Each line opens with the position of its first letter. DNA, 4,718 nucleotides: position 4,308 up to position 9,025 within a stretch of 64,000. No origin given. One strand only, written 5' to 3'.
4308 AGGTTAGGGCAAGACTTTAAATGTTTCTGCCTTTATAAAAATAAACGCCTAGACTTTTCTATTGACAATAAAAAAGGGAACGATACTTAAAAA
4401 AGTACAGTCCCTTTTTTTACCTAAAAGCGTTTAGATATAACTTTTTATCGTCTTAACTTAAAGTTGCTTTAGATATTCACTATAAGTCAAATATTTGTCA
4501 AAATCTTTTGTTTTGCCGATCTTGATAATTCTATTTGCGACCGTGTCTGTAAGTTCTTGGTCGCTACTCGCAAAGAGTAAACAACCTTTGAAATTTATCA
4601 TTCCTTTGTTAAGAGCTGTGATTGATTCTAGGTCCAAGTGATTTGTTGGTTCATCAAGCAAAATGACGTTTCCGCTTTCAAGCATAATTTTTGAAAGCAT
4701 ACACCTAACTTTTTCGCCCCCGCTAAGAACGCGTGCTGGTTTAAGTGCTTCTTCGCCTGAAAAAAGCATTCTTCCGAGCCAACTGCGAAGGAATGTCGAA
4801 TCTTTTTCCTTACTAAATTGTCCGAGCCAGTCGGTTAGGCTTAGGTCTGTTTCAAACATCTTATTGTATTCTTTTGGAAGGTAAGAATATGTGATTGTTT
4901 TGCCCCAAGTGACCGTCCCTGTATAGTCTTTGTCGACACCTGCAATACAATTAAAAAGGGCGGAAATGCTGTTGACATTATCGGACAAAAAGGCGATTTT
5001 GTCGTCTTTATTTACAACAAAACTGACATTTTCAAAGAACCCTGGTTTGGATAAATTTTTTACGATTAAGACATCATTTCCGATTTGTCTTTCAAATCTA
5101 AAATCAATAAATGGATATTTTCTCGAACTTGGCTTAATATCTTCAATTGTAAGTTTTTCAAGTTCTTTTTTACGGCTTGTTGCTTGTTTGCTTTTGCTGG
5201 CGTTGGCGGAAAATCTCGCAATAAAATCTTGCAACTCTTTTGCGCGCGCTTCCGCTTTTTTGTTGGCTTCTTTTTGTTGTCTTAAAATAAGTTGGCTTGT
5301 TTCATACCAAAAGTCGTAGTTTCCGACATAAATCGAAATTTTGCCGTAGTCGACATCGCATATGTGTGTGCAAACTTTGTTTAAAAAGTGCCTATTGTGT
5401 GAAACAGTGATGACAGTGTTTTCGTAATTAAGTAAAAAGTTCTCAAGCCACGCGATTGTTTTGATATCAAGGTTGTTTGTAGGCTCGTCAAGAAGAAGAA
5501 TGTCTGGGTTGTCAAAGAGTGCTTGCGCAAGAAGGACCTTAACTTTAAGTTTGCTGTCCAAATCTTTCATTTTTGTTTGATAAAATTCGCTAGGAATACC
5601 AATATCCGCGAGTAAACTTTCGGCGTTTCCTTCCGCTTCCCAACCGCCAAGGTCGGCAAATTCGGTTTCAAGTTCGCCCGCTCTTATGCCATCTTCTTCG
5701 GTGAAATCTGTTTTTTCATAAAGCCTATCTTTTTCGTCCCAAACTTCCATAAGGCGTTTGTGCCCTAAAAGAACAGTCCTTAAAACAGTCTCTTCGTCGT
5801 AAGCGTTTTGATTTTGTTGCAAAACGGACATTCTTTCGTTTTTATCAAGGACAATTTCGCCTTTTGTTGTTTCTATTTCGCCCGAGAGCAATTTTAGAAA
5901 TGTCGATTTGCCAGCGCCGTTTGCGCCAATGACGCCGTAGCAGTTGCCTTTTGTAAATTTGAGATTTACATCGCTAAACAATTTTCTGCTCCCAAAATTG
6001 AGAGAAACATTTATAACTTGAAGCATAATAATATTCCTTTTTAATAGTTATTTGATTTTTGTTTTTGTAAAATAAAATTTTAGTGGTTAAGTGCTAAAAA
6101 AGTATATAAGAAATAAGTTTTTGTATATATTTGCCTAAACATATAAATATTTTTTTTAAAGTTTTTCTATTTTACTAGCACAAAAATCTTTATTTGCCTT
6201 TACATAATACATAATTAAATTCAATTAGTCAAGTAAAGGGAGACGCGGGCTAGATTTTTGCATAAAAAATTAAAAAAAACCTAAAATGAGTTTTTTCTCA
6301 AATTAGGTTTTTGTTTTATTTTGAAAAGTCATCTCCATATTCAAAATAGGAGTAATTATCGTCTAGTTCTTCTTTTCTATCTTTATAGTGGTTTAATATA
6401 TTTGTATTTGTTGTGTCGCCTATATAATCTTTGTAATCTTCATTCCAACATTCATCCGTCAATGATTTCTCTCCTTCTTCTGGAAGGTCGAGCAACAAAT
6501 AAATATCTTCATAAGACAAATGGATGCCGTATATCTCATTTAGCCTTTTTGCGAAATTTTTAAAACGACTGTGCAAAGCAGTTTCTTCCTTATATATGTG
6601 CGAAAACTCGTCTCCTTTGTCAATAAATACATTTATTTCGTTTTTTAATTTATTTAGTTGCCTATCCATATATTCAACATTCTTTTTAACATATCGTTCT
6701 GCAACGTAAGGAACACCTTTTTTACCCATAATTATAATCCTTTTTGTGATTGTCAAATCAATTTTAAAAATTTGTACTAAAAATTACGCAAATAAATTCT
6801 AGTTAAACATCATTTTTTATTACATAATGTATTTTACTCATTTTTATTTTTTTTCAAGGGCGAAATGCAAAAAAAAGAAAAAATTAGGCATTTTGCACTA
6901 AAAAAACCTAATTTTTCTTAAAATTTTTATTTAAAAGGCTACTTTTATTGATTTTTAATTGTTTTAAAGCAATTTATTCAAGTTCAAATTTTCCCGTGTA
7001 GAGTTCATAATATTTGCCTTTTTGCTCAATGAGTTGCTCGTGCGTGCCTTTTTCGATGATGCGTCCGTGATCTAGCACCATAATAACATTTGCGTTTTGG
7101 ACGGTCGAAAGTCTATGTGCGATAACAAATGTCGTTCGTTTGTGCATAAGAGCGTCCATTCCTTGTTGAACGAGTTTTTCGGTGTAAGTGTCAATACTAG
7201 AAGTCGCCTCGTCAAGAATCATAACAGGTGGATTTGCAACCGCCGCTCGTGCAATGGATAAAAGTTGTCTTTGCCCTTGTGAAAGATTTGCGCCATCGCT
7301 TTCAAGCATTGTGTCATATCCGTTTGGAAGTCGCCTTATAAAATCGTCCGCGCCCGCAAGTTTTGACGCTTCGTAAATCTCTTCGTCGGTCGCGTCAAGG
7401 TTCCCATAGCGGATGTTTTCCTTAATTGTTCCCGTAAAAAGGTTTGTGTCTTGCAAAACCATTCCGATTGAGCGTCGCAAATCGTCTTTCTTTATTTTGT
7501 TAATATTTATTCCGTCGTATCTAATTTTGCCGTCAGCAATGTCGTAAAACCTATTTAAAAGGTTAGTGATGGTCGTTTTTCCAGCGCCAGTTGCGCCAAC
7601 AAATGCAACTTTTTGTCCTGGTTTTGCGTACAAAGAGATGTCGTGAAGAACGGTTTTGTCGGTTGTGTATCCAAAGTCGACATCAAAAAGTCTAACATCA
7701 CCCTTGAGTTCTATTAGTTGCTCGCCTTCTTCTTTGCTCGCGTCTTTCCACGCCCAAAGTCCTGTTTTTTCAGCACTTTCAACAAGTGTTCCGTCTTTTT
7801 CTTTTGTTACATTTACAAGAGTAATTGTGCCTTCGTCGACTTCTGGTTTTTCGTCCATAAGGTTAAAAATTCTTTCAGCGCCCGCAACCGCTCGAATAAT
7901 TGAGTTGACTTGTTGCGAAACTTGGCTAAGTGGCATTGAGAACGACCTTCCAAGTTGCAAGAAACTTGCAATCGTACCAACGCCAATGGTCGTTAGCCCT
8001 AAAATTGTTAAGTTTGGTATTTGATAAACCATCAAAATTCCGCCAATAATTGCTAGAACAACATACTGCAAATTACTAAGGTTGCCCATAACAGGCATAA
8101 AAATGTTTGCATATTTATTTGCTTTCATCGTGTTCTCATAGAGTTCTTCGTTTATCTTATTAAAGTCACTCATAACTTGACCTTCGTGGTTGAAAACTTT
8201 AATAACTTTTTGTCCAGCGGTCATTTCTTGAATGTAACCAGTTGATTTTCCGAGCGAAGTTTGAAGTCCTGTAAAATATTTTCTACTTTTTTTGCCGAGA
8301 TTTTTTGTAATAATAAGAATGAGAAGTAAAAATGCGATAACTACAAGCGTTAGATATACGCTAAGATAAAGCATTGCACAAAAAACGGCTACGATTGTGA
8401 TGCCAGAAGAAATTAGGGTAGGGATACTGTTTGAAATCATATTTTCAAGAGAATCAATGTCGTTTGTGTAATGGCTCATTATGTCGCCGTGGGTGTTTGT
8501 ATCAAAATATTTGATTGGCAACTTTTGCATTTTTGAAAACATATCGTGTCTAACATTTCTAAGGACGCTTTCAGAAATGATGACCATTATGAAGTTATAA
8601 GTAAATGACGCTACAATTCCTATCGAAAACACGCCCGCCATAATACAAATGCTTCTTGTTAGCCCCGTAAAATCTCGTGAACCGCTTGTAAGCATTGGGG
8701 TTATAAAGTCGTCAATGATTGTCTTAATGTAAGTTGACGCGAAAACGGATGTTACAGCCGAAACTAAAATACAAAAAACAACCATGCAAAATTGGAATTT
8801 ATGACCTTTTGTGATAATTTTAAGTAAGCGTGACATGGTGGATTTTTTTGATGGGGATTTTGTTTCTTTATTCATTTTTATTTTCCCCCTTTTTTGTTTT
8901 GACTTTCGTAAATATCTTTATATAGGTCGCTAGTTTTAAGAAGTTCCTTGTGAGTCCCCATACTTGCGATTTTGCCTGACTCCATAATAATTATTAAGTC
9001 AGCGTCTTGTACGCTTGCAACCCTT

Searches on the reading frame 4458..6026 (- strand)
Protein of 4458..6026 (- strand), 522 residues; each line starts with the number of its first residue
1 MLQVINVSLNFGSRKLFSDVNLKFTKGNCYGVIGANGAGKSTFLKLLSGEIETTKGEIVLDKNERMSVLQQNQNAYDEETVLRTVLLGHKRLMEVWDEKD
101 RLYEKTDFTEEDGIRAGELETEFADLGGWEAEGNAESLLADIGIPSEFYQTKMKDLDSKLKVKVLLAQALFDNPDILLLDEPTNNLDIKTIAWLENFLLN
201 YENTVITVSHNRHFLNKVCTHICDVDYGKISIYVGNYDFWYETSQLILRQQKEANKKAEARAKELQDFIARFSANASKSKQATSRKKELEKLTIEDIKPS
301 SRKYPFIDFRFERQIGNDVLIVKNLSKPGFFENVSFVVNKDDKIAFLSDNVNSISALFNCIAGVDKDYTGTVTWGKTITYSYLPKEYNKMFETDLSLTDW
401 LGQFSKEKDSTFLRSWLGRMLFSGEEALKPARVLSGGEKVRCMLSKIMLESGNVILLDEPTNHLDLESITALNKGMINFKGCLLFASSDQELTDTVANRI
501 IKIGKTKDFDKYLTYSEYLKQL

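Call 5: search_protein_families(library=pfam, proteins=[window:4458-6026:-], max_evalue=0.01)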
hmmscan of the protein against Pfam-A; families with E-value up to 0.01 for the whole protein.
window:4458-6026:- (522 aa): 5 families
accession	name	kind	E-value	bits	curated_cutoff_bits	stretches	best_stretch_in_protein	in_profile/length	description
PF00005.33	ABC_tran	-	1e-32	114.1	25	2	18-184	2-137/137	ABC transporter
PF12848.13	ABC_tran_Xtn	-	7.4e-23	80.9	25.9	1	223-307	1-83/85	ABC transporter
PF13304.12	AAA_21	-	1.2e-09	39.1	27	1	30-66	2-44/304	AAA domain, putative AbiEii toxin, Type IV TA system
PF02463.25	SMC_N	-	5.8e-05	23.1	40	0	281-475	135-182/220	RecF/RecN/SMC N terminal domain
PF11310.13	DUF3113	-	0.0041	17.5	25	0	141-189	12-54/60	Protein of unknown function (DUF3113)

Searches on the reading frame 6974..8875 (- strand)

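Call 5: search_protein_families(library=pfam, proteins=[window:6974-8875:-], max_evalue=0.01)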
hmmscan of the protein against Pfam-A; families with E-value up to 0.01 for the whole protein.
window:6974-8875:- (633 aa): 5 families
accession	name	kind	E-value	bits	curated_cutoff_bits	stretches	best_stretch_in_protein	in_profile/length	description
PF00664.28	ABC_membrane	-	4.7e-47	161.4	28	1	30-288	2-256/274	ABC transporter transmembrane region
PF00005.33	ABC_tran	-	1.2e-30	107.3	25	1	410-559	1-137/137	ABC transporter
PF02463.25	SMC_N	-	2.2e-05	24.4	40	1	376-599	135-209/220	RecF/RecN/SMC N terminal domain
PF13401.12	AAA_22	-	0.0011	19.7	27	1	424-559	9-95/130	AAA domain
PF13748.11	ABC_membrane_3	-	0.0016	18.3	27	1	145-222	110-187/237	ABC transporter transmembrane region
